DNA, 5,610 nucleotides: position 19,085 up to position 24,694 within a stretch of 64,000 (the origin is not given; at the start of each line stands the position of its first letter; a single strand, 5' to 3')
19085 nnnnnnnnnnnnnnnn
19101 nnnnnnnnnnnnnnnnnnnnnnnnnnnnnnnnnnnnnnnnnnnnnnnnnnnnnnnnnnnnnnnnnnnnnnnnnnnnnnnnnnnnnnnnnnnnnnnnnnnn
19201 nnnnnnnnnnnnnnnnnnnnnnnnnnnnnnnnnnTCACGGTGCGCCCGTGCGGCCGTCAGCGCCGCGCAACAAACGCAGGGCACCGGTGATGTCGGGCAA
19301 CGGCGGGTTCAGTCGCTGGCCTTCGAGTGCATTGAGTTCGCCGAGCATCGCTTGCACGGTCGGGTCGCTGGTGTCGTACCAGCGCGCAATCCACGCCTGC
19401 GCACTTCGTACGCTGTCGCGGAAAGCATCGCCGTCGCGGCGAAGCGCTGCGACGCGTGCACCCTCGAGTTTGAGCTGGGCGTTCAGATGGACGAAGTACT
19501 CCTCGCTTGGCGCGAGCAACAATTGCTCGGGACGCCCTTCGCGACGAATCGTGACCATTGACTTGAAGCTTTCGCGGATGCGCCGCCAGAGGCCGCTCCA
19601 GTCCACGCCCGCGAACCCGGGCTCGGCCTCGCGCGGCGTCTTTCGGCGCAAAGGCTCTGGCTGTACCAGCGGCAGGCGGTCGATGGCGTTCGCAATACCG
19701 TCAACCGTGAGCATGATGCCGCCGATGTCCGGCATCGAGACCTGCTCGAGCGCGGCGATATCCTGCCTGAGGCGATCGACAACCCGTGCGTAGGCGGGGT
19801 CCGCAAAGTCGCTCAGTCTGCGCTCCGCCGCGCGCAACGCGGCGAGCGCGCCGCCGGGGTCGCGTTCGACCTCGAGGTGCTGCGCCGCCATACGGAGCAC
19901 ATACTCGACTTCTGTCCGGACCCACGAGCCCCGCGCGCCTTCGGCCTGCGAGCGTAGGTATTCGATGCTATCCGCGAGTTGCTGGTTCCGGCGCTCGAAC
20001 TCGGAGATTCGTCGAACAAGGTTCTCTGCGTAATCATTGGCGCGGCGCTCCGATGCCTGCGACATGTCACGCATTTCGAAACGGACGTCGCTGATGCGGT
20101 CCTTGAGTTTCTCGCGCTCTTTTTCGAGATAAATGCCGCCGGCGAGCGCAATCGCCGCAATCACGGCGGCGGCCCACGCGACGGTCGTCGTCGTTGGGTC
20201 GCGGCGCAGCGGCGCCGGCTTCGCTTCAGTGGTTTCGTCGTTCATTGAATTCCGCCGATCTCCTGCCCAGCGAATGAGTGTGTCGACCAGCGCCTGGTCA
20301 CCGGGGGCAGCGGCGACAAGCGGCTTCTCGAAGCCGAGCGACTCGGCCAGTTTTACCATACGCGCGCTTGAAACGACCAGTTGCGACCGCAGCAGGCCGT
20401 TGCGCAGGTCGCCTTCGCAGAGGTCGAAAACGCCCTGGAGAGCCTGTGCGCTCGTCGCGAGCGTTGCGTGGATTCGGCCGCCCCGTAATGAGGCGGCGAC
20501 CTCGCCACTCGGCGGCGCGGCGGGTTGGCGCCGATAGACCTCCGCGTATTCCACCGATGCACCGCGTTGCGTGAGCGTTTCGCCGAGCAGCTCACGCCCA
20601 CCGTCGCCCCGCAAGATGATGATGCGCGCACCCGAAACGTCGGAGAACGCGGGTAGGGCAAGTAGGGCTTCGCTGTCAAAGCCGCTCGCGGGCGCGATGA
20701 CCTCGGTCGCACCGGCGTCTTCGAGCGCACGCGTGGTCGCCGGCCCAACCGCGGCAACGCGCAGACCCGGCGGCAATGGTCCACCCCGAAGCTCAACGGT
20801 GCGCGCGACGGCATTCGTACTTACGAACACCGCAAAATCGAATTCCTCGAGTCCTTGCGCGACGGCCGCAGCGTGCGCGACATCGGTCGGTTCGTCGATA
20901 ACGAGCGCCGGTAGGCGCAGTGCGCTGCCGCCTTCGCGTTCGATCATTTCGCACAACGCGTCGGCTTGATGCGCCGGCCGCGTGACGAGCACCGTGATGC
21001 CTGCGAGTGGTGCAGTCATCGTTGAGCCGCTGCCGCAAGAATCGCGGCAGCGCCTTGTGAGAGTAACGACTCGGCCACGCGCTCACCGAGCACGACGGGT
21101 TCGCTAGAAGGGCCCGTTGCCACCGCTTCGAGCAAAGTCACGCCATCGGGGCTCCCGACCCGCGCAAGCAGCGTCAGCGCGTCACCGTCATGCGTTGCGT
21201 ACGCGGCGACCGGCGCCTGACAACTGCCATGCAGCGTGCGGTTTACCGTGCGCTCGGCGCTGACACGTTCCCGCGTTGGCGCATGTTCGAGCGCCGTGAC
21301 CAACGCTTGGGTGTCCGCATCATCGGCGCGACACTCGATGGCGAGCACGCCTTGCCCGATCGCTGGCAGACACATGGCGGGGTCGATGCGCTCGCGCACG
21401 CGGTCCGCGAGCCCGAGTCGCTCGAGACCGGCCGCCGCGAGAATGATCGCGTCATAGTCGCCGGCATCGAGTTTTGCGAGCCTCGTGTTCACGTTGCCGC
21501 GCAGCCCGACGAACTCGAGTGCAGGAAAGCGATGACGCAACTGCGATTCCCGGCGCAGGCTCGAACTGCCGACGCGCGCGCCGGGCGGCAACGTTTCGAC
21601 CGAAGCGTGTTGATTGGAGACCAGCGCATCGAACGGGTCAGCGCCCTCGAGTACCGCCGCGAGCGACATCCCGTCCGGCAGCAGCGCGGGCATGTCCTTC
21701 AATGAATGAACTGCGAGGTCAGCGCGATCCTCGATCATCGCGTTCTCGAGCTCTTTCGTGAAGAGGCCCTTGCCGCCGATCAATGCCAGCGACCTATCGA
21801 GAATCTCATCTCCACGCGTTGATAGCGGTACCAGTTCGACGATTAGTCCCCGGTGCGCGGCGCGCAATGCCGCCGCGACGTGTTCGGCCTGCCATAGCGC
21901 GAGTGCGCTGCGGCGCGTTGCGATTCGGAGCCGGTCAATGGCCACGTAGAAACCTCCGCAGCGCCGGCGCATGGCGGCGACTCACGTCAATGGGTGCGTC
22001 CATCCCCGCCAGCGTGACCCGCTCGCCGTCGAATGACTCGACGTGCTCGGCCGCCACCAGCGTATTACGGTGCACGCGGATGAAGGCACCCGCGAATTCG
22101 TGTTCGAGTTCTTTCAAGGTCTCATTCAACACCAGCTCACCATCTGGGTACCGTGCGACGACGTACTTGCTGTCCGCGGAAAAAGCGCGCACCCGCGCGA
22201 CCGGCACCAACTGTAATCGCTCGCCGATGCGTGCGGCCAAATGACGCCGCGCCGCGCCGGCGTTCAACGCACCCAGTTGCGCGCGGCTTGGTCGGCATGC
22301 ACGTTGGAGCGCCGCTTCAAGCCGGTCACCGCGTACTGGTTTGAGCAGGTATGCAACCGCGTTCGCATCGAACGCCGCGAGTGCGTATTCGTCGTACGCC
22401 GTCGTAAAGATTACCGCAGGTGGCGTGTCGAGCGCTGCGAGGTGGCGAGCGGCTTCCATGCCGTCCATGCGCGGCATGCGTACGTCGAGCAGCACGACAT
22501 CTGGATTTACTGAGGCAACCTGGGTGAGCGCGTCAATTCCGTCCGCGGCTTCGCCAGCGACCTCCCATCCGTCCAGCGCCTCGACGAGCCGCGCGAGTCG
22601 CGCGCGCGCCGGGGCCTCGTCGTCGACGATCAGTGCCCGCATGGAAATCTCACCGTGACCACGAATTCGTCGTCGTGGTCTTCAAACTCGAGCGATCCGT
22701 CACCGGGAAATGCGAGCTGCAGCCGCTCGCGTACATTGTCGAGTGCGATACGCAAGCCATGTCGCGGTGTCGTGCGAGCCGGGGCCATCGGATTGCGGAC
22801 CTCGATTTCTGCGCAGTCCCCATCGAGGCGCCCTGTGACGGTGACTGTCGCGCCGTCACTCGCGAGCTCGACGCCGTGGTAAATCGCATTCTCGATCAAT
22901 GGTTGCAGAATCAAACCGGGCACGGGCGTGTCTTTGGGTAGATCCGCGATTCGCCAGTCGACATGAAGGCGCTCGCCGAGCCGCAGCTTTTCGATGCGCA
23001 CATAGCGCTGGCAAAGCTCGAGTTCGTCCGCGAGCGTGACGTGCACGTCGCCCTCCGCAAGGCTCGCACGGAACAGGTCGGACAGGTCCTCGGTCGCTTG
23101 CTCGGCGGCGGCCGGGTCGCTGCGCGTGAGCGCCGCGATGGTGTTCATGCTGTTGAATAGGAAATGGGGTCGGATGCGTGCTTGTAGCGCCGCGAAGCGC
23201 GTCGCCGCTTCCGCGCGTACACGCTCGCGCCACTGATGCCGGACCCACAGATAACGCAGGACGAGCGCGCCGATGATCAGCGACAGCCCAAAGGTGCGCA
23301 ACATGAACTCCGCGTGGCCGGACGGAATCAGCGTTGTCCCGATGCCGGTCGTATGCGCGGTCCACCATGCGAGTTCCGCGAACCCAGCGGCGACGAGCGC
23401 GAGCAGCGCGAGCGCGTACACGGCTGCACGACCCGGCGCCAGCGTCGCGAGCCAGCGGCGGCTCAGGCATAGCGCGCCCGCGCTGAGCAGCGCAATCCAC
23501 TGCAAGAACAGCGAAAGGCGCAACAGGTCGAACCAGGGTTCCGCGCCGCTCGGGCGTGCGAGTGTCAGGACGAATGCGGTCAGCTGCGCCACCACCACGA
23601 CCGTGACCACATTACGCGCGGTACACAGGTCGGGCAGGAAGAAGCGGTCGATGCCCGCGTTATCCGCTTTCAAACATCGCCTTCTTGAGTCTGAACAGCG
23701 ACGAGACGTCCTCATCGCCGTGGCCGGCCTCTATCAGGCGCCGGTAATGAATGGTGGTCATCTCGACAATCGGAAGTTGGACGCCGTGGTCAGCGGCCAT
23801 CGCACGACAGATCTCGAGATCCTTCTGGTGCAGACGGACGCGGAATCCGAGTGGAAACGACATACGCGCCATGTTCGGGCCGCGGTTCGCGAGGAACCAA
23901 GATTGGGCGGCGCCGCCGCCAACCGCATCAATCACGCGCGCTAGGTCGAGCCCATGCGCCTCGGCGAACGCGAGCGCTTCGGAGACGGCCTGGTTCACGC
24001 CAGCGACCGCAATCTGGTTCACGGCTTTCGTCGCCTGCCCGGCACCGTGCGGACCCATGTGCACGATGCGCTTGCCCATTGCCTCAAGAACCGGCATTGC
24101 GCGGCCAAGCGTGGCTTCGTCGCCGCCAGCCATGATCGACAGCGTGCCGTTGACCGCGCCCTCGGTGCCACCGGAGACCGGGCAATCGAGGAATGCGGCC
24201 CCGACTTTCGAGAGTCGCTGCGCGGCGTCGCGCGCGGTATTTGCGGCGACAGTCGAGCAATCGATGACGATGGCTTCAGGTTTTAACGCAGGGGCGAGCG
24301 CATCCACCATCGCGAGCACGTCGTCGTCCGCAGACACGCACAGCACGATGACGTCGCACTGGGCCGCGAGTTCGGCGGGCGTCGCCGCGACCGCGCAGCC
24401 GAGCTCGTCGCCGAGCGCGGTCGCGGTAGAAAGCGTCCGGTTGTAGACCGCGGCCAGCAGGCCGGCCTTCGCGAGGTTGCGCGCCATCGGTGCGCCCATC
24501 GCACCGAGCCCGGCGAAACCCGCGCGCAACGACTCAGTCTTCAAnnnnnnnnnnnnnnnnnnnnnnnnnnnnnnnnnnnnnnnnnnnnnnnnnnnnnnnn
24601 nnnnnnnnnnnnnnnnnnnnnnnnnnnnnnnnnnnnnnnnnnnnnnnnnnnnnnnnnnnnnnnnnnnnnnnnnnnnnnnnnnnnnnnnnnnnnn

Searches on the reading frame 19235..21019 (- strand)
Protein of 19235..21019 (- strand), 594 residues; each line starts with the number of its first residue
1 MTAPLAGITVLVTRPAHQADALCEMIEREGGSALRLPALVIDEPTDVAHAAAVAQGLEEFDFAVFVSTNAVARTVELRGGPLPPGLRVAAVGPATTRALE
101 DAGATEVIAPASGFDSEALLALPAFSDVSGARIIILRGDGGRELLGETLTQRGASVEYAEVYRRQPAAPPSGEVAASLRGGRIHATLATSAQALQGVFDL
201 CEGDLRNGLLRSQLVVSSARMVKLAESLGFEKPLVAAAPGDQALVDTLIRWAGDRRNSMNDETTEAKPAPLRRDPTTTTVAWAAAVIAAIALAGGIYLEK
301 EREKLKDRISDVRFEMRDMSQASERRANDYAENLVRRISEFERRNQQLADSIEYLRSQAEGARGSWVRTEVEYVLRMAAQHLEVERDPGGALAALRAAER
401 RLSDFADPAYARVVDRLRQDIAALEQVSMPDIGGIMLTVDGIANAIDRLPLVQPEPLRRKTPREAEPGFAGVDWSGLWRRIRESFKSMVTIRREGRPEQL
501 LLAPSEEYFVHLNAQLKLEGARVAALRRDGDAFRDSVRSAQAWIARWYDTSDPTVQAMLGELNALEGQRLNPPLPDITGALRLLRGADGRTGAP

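Call 87: search_protein_families(library=pfam, max_evalue=1e-8, proteins=[window:19235-21019:-])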
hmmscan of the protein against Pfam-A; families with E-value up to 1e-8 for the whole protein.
window:19235-21019:- (594 aa): 2 families
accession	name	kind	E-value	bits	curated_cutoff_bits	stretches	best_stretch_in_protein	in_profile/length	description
PF04375.19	HemX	-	4.1e-43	148.1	25.9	1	364-585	3-226/236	HemX, putative uroporphyrinogen-III C-methyltransferase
PF02602.20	HEM4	-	2.4e-36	125.5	27.5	1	22-245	3-230/231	Uroporphyrinogen-III synthase HemD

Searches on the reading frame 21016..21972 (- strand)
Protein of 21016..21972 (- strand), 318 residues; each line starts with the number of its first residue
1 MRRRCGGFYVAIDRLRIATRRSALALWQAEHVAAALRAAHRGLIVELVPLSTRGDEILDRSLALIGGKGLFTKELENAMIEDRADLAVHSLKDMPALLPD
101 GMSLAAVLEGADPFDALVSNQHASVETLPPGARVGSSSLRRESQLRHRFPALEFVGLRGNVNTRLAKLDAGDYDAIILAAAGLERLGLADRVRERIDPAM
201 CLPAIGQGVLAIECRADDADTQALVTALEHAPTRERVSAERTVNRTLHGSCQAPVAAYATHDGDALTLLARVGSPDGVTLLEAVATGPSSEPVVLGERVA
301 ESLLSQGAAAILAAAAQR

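Call 87: search_protein_families(library=pfam, max_evalue=1e-8, proteins=[window:21016-21972:-])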
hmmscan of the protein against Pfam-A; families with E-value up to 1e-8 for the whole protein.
window:21016-21972:- (318 aa): 2 families
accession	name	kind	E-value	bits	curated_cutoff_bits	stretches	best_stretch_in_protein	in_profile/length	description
PF01379.25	Porphobil_deam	-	2e-83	279.5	22.1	1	15-222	1-206/207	Porphobilinogen deaminase, dipyromethane cofactor binding domain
PF03900.20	Porphobil_deamC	-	1.1e-14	55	26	1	236-304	3-73/74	Porphobilinogen deaminase, C-terminal domain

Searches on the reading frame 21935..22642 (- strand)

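Call 88: search_protein_families(library=pfam, max_evalue=1e-8, proteins=[window:21935-22642:-])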
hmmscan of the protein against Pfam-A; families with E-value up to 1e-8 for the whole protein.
window:21935-22642:- (235 aa): 2 families
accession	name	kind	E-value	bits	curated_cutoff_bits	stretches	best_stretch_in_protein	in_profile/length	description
PF00072.30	Response_reg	-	5.2e-24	85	30.2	1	4-112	2-110/111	Response regulator receiver domain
PF04397.21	LytTR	-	7.6e-14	52.1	22.6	1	142-232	2-97/98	LytTr DNA-binding domain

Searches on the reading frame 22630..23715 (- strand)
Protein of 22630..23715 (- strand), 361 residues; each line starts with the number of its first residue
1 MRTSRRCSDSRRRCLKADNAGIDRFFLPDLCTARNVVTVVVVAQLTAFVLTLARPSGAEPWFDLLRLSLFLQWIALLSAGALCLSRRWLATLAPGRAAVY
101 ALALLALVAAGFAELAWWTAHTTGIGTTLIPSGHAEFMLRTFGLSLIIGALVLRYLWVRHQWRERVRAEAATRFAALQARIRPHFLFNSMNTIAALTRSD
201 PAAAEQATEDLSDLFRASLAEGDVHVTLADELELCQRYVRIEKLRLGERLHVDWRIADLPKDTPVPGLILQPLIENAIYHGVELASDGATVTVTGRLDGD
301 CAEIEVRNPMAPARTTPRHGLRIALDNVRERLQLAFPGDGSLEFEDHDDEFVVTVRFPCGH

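Call 88: search_protein_families(library=pfam, max_evalue=1e-8, proteins=[window:22630-23715:-])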
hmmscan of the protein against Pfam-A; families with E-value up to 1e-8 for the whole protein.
window:22630-23715:- (361 aa): 1 family
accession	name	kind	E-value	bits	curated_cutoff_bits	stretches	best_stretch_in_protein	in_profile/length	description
PF06580.19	His_kinase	-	1.6e-24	86.4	25.2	1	173-250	2-81/81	Histidine kinase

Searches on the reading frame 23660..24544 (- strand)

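Call 88: search_protein_families(library=pfam, max_evalue=1e-8, proteins=[window:23660-24544:-])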
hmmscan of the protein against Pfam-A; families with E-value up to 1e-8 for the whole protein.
window:23660-24544:- (294 aa): 3 families
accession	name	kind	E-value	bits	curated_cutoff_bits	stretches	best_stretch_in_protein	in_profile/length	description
PF03446.21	NAD_binding_2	-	1.7e-47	161.8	21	1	9-164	3-161/161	NAD binding domain of 6-phosphogluconate dehydrogenase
PF14833.11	NAD_binding_11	-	4.7e-31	108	30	1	167-286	1-121/122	NAD-binding of NADP-dependent 3-hydroxyisobutyrate dehydrogenase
PF03807.23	F420_oxidored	-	5.2e-09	37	21.6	1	9-97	3-92/94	NADP oxidoreductase coenzyme F420-dependent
